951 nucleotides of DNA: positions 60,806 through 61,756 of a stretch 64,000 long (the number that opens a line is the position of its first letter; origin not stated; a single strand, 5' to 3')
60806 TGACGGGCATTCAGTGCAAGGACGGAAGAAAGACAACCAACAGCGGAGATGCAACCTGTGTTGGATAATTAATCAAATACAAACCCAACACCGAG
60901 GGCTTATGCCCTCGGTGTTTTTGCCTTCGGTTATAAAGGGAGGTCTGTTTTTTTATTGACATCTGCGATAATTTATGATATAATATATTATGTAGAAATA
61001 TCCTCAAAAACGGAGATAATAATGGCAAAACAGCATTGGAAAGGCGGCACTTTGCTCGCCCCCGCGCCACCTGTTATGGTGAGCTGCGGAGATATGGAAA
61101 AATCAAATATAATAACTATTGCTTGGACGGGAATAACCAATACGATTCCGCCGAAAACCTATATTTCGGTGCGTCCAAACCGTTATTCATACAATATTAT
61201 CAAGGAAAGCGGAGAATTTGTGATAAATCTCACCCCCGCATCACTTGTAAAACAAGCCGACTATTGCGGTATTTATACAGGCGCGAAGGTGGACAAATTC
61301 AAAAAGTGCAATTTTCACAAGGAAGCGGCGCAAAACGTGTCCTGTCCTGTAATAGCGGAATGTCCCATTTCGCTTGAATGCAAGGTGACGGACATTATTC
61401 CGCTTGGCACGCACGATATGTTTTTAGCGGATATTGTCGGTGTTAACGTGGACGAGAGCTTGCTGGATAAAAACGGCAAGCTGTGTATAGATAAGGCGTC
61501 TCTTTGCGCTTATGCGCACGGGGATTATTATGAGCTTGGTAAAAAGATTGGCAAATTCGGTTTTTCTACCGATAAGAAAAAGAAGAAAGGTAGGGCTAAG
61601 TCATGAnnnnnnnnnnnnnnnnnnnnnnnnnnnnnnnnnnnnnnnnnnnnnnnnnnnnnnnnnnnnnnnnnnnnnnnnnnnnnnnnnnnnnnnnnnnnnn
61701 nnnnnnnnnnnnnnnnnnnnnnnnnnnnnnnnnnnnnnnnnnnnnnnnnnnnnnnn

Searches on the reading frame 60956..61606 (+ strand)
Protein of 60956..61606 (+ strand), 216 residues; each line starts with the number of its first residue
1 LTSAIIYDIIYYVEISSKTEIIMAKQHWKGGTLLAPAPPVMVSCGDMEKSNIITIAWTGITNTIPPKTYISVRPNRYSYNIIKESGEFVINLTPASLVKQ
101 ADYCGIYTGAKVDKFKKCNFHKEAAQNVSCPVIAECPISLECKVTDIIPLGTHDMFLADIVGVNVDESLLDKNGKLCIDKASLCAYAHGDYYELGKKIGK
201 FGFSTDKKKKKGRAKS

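Call 4: search_protein_families(library=pfam, proteins=[window:60956-61606:+], max_evalue=0.1)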
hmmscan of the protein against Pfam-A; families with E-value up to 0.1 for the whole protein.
window:60956-61606:+ (216 aa): 1 family
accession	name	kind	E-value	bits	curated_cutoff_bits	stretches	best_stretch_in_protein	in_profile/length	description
PF01613.24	Flavin_Reduct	-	1.3e-27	97.2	27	1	36-176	5-149/153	Flavin reductase like domain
